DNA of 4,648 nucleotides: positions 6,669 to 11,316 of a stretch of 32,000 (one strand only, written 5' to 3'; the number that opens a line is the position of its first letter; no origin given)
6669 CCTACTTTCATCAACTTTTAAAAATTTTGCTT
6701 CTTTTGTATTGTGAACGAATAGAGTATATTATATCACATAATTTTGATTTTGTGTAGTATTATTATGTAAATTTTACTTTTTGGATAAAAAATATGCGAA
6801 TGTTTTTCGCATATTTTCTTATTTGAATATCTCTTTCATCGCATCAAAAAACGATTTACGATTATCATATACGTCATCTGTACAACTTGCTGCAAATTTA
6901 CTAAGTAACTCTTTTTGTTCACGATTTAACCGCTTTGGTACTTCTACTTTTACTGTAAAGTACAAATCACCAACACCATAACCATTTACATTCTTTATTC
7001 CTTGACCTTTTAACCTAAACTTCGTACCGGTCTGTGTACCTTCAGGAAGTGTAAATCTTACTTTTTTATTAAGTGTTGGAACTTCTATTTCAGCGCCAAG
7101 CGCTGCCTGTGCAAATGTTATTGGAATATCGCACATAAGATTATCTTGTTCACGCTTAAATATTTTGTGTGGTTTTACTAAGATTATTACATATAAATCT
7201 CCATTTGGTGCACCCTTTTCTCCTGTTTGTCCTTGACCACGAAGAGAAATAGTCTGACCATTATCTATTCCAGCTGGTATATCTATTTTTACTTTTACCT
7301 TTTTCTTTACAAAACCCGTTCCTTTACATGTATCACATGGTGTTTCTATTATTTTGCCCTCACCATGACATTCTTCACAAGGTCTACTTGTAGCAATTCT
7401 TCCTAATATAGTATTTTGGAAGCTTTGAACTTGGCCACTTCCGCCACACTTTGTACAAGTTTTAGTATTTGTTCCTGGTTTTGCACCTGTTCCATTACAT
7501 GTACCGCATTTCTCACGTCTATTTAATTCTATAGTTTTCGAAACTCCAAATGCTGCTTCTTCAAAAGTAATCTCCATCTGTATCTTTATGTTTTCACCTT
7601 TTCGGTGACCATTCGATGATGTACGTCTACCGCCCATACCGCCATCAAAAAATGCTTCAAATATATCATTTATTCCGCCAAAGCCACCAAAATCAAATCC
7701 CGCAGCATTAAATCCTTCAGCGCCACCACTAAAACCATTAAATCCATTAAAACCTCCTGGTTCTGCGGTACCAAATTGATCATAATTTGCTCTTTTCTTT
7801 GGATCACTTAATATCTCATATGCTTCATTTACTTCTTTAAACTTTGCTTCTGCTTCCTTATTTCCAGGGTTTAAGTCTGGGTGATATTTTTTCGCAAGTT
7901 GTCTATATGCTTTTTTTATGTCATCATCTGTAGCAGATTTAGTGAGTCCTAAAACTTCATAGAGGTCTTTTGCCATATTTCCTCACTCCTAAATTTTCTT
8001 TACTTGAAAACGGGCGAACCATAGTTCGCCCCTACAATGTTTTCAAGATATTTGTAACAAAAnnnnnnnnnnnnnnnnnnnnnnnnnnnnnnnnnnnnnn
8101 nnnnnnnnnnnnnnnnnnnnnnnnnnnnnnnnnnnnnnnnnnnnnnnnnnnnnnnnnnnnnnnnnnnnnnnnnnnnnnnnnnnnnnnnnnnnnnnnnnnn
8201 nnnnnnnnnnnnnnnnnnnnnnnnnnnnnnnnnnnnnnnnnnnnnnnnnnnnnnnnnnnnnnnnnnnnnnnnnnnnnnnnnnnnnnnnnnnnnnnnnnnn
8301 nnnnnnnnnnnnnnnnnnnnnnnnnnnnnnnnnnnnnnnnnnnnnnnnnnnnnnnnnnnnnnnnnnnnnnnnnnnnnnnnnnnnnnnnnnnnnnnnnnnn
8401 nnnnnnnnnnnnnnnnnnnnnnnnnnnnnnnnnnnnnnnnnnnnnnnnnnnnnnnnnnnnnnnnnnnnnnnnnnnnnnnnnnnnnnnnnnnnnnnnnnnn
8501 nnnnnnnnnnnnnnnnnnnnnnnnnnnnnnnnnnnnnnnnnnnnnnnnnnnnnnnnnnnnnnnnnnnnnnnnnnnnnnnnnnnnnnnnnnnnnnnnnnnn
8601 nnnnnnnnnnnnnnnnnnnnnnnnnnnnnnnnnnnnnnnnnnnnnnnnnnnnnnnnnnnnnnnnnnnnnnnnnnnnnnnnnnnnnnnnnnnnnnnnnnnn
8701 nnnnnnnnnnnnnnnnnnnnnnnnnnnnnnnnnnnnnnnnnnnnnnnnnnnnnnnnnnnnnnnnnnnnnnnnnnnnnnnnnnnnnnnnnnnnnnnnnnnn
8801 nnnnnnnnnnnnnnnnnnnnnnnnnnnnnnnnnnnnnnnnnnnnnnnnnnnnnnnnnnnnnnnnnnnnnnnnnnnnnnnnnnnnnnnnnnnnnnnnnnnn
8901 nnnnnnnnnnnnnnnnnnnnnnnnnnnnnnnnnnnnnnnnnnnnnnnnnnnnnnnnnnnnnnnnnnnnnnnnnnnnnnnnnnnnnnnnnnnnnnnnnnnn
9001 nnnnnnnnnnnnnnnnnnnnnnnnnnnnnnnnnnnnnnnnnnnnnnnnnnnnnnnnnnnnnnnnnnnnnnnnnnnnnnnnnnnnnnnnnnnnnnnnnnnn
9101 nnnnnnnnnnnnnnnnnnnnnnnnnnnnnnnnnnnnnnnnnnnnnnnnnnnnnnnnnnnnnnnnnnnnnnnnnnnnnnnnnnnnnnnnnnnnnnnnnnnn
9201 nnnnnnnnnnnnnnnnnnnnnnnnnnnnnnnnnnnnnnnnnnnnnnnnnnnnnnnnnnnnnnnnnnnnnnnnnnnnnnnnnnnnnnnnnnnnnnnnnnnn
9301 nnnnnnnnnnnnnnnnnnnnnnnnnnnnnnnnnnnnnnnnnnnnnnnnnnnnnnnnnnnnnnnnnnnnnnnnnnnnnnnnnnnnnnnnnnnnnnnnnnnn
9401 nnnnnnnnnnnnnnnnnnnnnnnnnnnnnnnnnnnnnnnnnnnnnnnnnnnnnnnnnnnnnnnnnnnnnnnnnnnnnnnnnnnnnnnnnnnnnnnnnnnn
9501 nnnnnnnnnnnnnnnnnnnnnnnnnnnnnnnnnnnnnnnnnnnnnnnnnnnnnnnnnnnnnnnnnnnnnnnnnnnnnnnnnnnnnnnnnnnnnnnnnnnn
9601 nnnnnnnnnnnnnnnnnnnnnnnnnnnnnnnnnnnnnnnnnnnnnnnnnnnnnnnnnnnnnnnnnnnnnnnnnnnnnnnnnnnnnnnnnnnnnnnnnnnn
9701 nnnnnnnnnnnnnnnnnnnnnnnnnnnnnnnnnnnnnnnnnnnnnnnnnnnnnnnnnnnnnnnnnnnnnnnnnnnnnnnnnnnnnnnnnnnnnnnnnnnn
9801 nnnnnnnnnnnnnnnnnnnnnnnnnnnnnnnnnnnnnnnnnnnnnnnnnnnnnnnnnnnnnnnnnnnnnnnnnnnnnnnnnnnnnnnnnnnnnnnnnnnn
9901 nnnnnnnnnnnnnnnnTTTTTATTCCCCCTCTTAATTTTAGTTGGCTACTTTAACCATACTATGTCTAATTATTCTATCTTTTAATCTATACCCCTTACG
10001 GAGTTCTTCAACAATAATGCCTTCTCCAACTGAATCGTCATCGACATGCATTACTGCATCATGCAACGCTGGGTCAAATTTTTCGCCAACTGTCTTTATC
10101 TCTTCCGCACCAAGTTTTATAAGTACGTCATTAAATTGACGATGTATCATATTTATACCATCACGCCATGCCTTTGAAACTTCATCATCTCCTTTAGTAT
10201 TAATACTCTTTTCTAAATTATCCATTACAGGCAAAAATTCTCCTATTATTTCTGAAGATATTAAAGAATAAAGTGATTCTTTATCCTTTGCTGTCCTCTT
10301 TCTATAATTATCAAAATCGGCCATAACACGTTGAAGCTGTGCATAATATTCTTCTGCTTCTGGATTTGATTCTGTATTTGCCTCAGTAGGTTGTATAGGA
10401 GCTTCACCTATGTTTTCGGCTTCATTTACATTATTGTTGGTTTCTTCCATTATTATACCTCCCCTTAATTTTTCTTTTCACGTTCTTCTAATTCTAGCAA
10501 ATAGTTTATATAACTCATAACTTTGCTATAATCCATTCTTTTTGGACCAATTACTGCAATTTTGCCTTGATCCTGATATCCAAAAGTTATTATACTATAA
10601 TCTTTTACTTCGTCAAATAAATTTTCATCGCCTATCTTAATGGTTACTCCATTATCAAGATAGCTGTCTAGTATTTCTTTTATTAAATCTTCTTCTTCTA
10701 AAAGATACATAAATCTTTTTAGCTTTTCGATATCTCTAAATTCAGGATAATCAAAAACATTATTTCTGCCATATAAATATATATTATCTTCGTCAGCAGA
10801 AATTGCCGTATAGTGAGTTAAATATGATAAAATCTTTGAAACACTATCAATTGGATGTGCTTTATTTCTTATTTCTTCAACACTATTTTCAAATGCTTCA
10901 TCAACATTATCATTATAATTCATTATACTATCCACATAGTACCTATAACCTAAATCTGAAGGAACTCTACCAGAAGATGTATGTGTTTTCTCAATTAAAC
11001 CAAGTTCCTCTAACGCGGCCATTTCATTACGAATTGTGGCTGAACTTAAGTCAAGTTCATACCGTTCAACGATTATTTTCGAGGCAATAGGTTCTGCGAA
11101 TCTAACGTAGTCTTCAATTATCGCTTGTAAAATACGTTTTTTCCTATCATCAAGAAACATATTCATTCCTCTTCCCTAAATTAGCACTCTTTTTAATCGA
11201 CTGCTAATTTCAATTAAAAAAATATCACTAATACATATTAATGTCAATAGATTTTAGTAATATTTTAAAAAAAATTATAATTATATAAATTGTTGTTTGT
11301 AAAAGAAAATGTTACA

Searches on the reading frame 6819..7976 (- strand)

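Call 53: search_protein_families(library=ncbifam, proteins=[window:6819-7976:-], max_evalue=1e-10)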
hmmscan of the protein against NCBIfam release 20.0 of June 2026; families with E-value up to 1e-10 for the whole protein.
window:6819-7976:- (385 aa): 12 families
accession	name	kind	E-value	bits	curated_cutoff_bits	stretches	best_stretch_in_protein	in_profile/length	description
TIGR02349.1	DnaJ_bact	equivalog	1.2e-138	462.4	377.2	1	4-363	1-352/354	molecular chaperone DnaJ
NF008035.0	PRK10767.1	subfamily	5.7e-135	450.1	338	1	2-385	3-370/374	molecular chaperone DnaJ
NF010894.0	PRK14301.1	equivalog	5.3e-110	367.9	548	1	2-378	3-364/373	chaperone protein DnaJ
NF010885.0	PRK14292.1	equivalog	4e-109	365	585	1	4-385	3-369/371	chaperone protein DnaJ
NF010874.0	PRK14281.1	equivalog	3.8e-108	362.1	619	1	1-384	1-396/397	chaperone protein DnaJ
NF010871.0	PRK14278.1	equivalog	3.9e-108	361.7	502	1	1-384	1-375/378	molecular chaperone DnaJ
NF010872.0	PRK14279.1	equivalog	2.1e-104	349.8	556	1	2-375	8-389/394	molecular chaperone DnaJ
NF007618.0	PRK10266.1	equivalog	6.7e-61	206.4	403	2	228-376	159-303/306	curved DNA-binding protein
NF010892.0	PRK14299.1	equivalog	3e-56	190.8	392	2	2-176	3-177/291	chaperone protein DnaJ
NF037946.1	terminal_TopJ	equivalog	3.4e-51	174.7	300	2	3-71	5-72/810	terminal organelle assembly protein TopJ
TIGR03835.1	termin_org_DnaJ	equivalog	6.3e-32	110.9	512.25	1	3-70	2-68/871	terminal organelle assembly protein TopJ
NF050028.1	CldAdptActJ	equivalog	5.3e-15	55.7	150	1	5-65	4-69/93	cold adaptation protein ActJcold adaptation protein ActJ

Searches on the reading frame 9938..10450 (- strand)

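Call 84: search_protein_families(library=pfam, proteins=[window:9938-10450:-], max_evalue=0.001)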
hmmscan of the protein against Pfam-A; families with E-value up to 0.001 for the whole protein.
window:9938-10450:- (170 aa): 2 families
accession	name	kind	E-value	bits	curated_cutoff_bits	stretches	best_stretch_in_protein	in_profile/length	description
PF01025.24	GrpE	-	5.8e-44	150.1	25.8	1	20-169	15-164/165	GrpE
PF07464.16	ApoLp-III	-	0.00079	20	36.3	0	78-132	10-63/146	Apolipophorin-III precursor (apoLp-III)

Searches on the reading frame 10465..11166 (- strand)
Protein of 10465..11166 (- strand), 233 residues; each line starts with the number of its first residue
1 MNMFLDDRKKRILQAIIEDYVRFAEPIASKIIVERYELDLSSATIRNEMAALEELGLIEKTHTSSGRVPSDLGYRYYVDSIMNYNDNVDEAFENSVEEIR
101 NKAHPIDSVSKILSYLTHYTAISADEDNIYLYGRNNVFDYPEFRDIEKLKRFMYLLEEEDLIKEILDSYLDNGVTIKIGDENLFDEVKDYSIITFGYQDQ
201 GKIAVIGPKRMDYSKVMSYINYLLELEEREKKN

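Call 84: search_protein_families(library=pfam, proteins=[window:10465-11166:-], max_evalue=0.001)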
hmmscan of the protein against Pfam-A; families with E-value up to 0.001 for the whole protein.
window:10465-11166:- (233 aa): 3 families
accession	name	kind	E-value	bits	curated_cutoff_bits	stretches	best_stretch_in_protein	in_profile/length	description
PF01628.27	HrcA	-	1.9e-29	103.6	22.2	1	88-217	90-215/215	HrcA protein C terminal domain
PF03444.21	HrcA_DNA-bdg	-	1.9e-05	24.6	21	1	7-62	4-57/79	Winged helix-turn-helix transcription repressor, HrcA DNA-binding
PF08220.18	HTH_DeoR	-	0.00072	19.7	21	0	38-62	24-48/57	DeoR-like helix-turn-helix domain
